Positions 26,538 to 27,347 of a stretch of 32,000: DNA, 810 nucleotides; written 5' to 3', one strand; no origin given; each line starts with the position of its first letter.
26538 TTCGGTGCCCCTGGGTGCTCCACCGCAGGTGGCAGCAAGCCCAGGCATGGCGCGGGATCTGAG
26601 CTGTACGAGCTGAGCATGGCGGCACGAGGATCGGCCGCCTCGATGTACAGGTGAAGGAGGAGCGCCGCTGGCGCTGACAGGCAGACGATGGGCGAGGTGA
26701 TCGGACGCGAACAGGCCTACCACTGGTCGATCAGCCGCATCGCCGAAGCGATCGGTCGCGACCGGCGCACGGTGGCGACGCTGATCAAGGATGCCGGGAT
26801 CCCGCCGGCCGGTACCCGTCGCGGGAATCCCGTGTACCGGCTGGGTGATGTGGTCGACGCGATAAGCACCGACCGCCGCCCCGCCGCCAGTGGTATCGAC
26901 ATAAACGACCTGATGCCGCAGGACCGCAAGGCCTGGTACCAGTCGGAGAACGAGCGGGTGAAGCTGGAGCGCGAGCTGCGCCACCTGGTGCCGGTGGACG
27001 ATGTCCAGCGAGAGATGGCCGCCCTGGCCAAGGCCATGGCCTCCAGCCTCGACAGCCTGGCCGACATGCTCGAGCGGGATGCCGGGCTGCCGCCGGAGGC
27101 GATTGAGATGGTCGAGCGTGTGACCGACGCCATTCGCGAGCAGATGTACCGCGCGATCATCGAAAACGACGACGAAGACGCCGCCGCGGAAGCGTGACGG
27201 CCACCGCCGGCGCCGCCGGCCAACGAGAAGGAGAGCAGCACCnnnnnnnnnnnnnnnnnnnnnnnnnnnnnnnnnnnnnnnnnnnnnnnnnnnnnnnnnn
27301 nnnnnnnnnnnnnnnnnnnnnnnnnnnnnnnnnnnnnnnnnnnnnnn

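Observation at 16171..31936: Integrase-led 15.8-kb island beside tandem tRNA-Lys has phage-satellite architecture but atypical cargo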

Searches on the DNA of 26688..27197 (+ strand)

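Call 69: search_rna_families(sources=[L005, L006, L007, L008, L034], threshold=gathering)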
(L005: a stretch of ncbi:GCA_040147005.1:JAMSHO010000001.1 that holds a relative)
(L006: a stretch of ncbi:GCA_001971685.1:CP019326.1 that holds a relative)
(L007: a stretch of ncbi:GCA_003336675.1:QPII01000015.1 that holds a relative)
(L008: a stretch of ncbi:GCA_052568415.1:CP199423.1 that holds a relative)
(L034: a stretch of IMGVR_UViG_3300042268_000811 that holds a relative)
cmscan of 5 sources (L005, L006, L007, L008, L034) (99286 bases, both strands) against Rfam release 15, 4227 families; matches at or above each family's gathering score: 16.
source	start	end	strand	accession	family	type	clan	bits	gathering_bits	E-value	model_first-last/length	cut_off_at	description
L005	17643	20513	-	RF02541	LSU_rRNA_bacteria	Gene; rRNA;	CL00112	2823.5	50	0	17-2925/2925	5'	Bacterial large subunit ribosomal RNA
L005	17445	17560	-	RF00001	5S_rRNA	Gene; rRNA;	CL00113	100.6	38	1.3e-20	1-120/120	no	5S ribosomal RNA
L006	490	576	+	RF01695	C4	Gene; antisense;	CL00128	78.4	45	1.7e-13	1-87/87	no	C4 antisense RNA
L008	872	956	+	RF01695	C4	Gene; antisense;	CL00128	76.2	45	6.4e-13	1-87/87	no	C4 antisense RNA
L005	15125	15195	-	RF00005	tRNA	Gene; tRNA;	CL00001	73.7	29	4.5e-14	1-71/71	no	tRNA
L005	1322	1408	+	RF01695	C4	Gene; antisense;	CL00128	73.3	45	3.3e-12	1-87/87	no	C4 antisense RNA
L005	15027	15098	-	RF00005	tRNA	Gene; tRNA;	CL00001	71.9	29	1.5e-13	1-71/71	no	tRNA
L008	13375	13448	-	RF00005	tRNA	Gene; tRNA;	CL00001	67.8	29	1.9e-12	1-71/71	no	tRNA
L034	1653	1735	+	RF01695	C4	Gene; antisense;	CL00128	60.5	45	4.8e-09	1-87/87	no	C4 antisense RNA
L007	13806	13892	-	RF00005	tRNA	Gene; tRNA;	CL00001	60.2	29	2.4e-10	1-71/71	no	tRNA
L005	1223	1306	+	RF01394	isrK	Gene; sRNA;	-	57.8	50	1.4e-09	1-77/77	no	isrK Hfq binding RNA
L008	784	866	+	RF01394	isrK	Gene; sRNA;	-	56.2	50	3.6e-09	1-77/77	no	isrK Hfq binding RNA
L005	15255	15335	-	RF00005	tRNA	Gene; tRNA;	CL00001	54.9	29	6.8e-09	1-71/71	no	tRNA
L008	771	823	+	RF03163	c4-a1b1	Gene; antisense;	CL00128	54.3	46.7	9.1e-11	1-53/53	no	a1, b1 targets of C4 antisense RNA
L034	1558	1634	+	RF01394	isrK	Gene; sRNA;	-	51.7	50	5.4e-08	1-77/77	no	isrK Hfq binding RNA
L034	1545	1598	+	RF03163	c4-a1b1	Gene; antisense;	CL00128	50.1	46.7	1.8e-09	1-53/53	no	a1, b1 targets of C4 antisense RNA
